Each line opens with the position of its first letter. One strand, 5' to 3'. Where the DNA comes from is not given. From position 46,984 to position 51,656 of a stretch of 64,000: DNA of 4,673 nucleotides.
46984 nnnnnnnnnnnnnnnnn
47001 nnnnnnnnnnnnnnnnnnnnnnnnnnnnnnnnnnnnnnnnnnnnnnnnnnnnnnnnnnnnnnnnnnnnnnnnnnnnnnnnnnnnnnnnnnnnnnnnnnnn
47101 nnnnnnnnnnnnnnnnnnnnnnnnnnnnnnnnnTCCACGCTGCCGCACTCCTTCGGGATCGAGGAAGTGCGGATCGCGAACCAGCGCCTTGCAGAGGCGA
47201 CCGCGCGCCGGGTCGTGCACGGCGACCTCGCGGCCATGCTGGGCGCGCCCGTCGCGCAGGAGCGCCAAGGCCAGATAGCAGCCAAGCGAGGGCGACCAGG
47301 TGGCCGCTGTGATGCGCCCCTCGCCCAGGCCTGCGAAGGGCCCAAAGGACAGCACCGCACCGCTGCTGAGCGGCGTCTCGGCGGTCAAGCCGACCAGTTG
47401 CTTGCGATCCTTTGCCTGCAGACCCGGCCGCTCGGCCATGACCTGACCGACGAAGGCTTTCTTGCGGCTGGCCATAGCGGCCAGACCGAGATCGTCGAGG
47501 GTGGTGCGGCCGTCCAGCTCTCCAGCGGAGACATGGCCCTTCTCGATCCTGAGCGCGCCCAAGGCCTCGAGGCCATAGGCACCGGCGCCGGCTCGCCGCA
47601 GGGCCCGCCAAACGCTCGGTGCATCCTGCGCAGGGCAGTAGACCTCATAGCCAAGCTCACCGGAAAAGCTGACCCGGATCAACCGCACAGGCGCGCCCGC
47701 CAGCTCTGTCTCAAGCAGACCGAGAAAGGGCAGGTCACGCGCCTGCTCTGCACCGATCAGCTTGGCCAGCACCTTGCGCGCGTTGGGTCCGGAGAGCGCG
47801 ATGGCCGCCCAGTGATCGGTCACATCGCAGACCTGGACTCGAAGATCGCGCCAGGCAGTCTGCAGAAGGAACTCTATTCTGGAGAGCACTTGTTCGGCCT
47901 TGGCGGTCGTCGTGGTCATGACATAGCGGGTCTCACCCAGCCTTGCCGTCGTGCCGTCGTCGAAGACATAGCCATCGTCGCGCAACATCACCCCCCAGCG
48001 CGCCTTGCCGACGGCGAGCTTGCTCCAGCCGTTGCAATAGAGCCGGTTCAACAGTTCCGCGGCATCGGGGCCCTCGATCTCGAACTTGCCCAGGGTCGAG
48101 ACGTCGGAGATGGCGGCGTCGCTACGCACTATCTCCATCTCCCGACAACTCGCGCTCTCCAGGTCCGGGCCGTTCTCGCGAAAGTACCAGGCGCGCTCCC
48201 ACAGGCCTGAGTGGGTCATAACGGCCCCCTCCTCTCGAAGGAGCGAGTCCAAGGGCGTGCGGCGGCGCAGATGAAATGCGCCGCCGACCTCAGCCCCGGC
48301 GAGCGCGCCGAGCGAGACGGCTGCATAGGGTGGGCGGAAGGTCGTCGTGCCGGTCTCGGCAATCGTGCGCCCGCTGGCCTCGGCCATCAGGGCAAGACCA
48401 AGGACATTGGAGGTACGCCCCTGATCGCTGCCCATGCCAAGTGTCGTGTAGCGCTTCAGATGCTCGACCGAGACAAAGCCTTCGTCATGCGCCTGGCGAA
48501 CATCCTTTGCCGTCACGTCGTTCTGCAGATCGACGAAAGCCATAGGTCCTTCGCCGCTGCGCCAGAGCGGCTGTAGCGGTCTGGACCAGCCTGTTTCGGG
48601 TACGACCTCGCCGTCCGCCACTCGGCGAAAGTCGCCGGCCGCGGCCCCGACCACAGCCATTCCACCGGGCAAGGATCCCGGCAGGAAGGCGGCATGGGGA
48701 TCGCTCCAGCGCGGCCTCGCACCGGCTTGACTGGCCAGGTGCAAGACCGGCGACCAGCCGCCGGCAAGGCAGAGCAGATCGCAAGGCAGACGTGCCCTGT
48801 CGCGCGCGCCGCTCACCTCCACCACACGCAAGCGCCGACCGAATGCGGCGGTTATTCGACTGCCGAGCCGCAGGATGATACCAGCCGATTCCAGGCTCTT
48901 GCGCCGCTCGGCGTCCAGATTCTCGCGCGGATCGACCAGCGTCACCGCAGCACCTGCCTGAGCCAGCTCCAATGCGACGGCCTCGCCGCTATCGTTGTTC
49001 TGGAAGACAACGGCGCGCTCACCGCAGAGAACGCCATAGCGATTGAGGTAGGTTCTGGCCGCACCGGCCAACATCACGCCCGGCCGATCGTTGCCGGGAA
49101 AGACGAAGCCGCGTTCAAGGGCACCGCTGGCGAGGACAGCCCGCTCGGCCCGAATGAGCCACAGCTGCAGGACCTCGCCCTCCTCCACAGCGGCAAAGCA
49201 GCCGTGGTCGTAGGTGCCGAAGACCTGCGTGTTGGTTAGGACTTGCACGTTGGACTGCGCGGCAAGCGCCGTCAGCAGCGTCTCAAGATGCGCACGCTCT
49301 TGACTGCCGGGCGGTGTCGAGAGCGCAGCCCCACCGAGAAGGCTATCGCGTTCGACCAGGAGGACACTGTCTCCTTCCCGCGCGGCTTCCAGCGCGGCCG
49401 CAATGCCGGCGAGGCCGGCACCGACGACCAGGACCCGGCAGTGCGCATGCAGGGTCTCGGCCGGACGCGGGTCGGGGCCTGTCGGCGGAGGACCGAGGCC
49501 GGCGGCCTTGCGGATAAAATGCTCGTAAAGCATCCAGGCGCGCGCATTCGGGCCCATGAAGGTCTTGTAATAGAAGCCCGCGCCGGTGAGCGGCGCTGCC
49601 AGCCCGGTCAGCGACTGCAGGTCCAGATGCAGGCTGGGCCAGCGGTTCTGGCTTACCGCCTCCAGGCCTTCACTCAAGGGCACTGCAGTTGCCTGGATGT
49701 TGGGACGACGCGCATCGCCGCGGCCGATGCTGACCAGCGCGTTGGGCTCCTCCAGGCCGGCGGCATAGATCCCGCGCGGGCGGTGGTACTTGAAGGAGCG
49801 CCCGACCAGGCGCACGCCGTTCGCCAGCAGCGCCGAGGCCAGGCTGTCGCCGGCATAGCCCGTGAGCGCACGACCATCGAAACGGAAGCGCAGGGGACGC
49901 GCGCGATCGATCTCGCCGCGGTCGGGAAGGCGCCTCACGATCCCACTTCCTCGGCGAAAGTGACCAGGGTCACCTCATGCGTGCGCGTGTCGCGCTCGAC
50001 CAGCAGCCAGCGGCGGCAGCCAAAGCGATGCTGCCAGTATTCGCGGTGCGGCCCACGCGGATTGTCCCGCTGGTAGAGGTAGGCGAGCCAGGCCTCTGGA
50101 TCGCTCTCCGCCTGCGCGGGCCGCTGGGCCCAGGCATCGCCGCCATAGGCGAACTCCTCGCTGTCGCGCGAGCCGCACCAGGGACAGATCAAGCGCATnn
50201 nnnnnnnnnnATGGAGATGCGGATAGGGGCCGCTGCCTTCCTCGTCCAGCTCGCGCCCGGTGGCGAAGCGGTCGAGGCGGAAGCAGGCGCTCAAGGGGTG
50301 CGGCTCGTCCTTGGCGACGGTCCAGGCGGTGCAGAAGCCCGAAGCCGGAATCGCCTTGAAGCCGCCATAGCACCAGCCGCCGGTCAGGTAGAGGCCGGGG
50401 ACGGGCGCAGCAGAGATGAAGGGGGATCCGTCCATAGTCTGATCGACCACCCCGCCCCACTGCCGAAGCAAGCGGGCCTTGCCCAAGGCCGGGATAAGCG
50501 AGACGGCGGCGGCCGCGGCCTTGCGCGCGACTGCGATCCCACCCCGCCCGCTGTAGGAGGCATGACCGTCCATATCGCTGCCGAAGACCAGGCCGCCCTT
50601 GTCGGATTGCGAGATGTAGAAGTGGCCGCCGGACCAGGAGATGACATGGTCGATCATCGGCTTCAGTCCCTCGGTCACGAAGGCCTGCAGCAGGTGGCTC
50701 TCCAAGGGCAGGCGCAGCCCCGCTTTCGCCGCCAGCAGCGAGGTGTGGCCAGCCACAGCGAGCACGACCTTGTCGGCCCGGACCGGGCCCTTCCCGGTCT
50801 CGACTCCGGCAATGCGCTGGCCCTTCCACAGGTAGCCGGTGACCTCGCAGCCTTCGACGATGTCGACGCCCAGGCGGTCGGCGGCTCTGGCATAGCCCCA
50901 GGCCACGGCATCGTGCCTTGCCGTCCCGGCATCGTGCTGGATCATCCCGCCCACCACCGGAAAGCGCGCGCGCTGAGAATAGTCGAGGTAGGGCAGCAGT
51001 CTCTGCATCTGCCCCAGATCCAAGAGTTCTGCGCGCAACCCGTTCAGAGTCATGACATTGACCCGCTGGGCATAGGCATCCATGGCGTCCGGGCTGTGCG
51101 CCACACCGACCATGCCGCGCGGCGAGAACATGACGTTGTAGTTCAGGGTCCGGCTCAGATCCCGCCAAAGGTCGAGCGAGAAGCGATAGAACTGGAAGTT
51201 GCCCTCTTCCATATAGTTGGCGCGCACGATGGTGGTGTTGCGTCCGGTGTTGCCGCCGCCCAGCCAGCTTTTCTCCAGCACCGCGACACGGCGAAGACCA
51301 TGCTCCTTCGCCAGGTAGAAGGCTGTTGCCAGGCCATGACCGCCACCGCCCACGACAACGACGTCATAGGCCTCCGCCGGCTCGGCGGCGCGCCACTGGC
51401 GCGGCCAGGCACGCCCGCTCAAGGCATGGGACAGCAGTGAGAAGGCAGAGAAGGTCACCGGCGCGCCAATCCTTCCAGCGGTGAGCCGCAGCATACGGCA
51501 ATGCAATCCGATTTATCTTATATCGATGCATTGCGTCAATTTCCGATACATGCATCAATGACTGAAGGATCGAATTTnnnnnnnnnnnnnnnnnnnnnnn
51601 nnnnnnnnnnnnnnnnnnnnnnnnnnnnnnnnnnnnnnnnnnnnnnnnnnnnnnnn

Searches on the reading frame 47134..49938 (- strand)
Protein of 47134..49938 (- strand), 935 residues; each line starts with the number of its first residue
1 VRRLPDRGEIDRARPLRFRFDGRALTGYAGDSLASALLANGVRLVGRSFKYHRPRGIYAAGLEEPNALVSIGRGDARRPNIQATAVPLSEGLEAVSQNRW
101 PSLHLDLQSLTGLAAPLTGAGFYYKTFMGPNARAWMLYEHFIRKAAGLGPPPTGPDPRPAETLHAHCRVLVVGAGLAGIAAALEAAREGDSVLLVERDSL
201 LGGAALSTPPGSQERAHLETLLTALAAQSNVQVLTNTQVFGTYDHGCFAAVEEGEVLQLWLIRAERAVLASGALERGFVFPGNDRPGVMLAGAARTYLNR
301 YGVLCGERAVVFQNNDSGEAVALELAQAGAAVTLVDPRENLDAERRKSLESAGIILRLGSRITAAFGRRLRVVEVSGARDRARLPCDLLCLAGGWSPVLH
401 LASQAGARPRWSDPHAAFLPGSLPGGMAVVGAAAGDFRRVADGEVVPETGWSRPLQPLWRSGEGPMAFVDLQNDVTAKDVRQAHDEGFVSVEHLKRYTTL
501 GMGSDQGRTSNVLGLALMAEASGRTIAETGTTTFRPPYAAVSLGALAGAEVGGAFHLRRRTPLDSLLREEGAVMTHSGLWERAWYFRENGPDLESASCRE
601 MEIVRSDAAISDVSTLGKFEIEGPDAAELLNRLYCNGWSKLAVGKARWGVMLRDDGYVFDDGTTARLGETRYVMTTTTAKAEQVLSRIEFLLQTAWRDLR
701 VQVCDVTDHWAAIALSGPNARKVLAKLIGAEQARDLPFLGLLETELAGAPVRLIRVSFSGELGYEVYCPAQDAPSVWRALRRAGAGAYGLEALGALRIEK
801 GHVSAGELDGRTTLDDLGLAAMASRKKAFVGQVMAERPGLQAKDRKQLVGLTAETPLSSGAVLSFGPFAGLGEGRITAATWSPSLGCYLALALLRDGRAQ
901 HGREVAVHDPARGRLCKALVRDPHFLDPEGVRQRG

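Call 9: search_protein_families(library=pfam, proteins=[window:47134-49938:-])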
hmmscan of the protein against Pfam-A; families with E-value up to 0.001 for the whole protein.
window:47134-49938:- (935 aa): 13 families
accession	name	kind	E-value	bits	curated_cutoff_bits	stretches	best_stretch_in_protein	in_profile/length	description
PF01571.26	GCV_T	-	3.2e-62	210.5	25.6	1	565-820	3-253/255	Aminomethyltransferase folate-binding domain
PF17806.6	SO_alpha_A3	-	6.5e-34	116.5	23.1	1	467-548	4-86/87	Sarcosine oxidase A3 domain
PF13510.11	Fer2_4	-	2.8e-24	85.4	22.8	1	14-98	2-81/82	2Fe-2S iron-sulfur cluster binding domain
PF07992.20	Pyr_redox_2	-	1.3e-15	58.1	26.1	1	168-406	2-248/291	Pyridine nucleotide-disulphide oxidoreductase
PF12831.13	FAD_oxidored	-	1.8e-10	41.1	27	1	169-217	2-50/416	FAD dependent oxidoreductase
PF13450.12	NAD_binding_8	-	1.7e-08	35.1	21.9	1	171-210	1-40/68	NAD(P)-binding Rossmann-like domain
PF08669.17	GCV_T_C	-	5e-08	33.2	25.9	1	846-927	1-80/80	Glycine cleavage T-protein C-terminal barrel domain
PF01266.30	DAO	-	2.2e-07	31.2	27.9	1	168-204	1-38/353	FAD dependent oxidoreductase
PF00890.30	FAD_binding_2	-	3.2e-07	30.3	20.4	1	169-204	2-37/414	FAD binding domain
PF13738.12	Pyr_redox_3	-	1.6e-05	24.8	30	0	170-199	1-31/305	Pyridine nucleotide-disulphide oxidoreductase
PF01134.28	GIDA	-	7.3e-05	22.4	22.1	1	169-196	2-29/391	Glucose inhibited division protein A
PF03486.20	HI0933_like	-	0.00022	21.2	50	1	168-228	2-62/244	HI0933-like protein Rossmann domain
PF01494.25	FAD_binding_3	-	0.00096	18.9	22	0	167-198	2-33/349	FAD binding domain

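Call 58: search_protein_families(library=ncbifam, proteins=[window:47134-49938:-], max_evalue=0.00001)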
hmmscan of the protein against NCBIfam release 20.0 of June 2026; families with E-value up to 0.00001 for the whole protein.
window:47134-49938:- (935 aa): 26 families (the best 25 are shown)
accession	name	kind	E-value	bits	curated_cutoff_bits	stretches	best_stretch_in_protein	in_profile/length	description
TIGR01372.1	soxA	subfamily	0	1089.4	1164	2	459-934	507-995/996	sarcosine oxidase subunit alpha family protein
NF053776.1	TmaoDeMthMsil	equivalog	2.8e-47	161.7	1100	1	599-934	420-762/763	trimethylamine N-oxide demethylase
NF001567.0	PRK00389.1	subfamily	8.1e-47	159.9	300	1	559-928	4-355/359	glycine cleavage system aminomethyltransferase GcvT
TIGR00528.1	gcvT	equivalog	3.4e-35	121.6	235.85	1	559-918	2-352/362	glycine cleavage system aminomethyltransferase GcvT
NF010093.0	PRK13579.1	equivalog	1.8e-27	96.1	459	1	560-925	11-363/371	glycine cleavage system aminomethyltransferase GcvT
NF047633.1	SyrngDmethDesA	equivalog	2.8e-17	62.4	800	1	618-794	58-236/453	syringate O-demethylase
NF009133.0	PRK12486.1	equivalog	3.5e-16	59.1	410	1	604-911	51-356/369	dimethylsulfoniopropionate demethylase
NF047885.1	VanMgalDeMLigM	equivalog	2.3e-10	40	580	1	604-795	42-238/461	vanillate/3-O-methylgallate O-demethylase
TIGR03997.1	mycofact_OYE_2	equivalog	3.6e-09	35.6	793.15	1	166-350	379-548/645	mycofactocin system FadH/OYE family oxidoreductase 2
NF004789.0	PRK06134.1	subfamily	3.8e-09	35.6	747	1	160-205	6-51/581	FAD-dependent oxidoreductase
NF053677.1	Desat2ChcC2Cyan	equivalog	7.7e-08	31.1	900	1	167-205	1-39/558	4-oxocyclohex-2-ene-1-carboxylate 5-dehydrogenase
NF005510.0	PRK07121.1-3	subfamily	3.2e-07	29.5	481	1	164-207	20-64/492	FAD-binding protein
NF009477.0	PRK12843.1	equivalog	3.5e-07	29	758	1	165-205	15-55/578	FAD-dependent oxidoreductase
TIGR03467.1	HpnE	equivalog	4.7e-07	29.5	283.05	1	169-209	1-41/430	hydroxysqualene dehydroxylase HpnE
NF045599.1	bili_reduct_long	exception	6e-07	28.1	750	1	166-239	381-456/641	bilirubin reductase, long form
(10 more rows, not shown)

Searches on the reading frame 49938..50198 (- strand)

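Call 9: search_protein_families(library=pfam, proteins=[window:49938-50198:-])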
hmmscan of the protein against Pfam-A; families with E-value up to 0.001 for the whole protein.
window:49938-50198:- (87 aa): 1 family
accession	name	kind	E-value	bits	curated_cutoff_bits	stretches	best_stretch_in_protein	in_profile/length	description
PF04267.17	SoxD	-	5e-31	107.1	27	1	3-79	2-79/82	Sarcosine oxidase, delta subunit family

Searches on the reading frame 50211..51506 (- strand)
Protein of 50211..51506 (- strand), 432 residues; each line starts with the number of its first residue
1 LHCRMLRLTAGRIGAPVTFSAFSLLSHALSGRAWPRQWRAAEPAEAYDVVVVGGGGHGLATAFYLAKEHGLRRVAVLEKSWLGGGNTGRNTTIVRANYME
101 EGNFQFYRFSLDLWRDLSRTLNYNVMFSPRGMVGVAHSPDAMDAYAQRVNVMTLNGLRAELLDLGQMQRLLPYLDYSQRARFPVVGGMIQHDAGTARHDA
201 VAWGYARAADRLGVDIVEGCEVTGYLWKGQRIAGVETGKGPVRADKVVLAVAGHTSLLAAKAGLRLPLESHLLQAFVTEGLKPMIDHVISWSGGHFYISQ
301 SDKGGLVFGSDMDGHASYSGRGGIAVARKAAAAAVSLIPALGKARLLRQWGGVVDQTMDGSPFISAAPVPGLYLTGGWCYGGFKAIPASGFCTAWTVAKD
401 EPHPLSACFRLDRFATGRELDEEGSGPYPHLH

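Call 9: search_protein_families(library=pfam, proteins=[window:50211-51506:-])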
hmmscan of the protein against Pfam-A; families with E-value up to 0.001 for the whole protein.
window:50211-51506:- (432 aa): 7 families
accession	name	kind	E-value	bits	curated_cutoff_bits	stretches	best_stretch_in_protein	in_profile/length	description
PF01266.30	DAO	-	5.5e-61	207.5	27.9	1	48-394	1-351/353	FAD dependent oxidoreductase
PF01946.23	Thi4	-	1.8e-06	27.8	26.2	1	47-87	18-57/235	Thi4 family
PF12831.13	FAD_oxidored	-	3.4e-05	23.8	27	1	48-119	1-70/416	FAD dependent oxidoreductase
PF13450.12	NAD_binding_8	-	6.1e-05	23.7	21.9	1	51-90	1-38/68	NAD(P)-binding Rossmann-like domain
PF00890.30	FAD_binding_2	-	0.00042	20.1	20.4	0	48-236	1-179/414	FAD binding domain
PF07992.20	Pyr_redox_2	-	0.00059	19.8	26.1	0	47-86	1-40/291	Pyridine nucleotide-disulphide oxidoreductase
PF03486.20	HI0933_like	-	0.00084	19.3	50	0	48-80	2-32/244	HI0933-like protein Rossmann domain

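Call 58: search_protein_families(library=ncbifam, proteins=[window:50211-51506:-], max_evalue=0.00001)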
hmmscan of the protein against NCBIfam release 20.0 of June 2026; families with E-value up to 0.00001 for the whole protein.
window:50211-51506:- (432 aa): 15 families
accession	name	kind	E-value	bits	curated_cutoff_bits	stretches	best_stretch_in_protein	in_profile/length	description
TIGR01373.1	soxB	subfamily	1.3e-177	590.8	529.45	1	19-422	2-407/407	sarcosine oxidase subunit beta family protein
TIGR02352.1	thiamin_ThiO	equivalog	8.2e-23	81.1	250.8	1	49-392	1-342/351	glycine oxidase ThiO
NF001933.0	PRK00711.1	subfamily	3.7e-18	65.8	383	1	107-268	112-270/429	D-amino acid dehydrogenase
NF008425.0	PRK11259.1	equivalog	6.2e-15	55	257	1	45-269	3-219/377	N-methyl-L-tryptophan oxidase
NF050086.1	pipecolate_AmaA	exception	7.9e-13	47.8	600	0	130-255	121-237/425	L-pipecolate oxidase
TIGR03329.1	Phn_aa_oxid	hypoth_equivalog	3.6e-12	45.8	632.8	0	42-92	20-70/460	putative aminophosphonate oxidoreductase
TIGR03364.1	HpnW_proposed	hypoth_equivalog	1.4e-09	37.5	285.1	1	47-260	1-202/365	TIGR03364 family FAD-dependent oxidoreductase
TIGR01377.1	soxA_mon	subfamily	2.1e-09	36.6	479.65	1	47-270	1-215/381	amino oxidase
NF004991.0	PRK06370.1-3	subfamily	5.7e-09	35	620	1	28-85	17-72/509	FAD-containing oxidoreductase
NF006130.0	PRK08274.1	equivalog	2e-08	33.5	369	1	44-256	3-194/467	FAD-dependent tricarballylate dehydrogenase TcuA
NF008726.1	PRK11728.1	equivalog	2e-08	33.5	299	1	47-256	1-202/389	L-2-hydroxyglutarate oxidase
NF005064.0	PRK06481.1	equivalog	4e-06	25.8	542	1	44-94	59-107/506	flavocytochrome c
TIGR00292.1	TIGR00292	equivalog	4.7e-06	26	148.3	1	47-88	22-61/254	sulfide-dependent adenosine diphosphate thiazole synthase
NF053556.1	prodigi_MAP_PigB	equivalog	6e-06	24.9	850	1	36-91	144-195/659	prodigiosin MAP biosynthesis oxidoreductase PigB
NF004789.0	PRK06134.1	subfamily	6.4e-06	25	747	0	41-88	7-52/581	FAD-dependent oxidoreductase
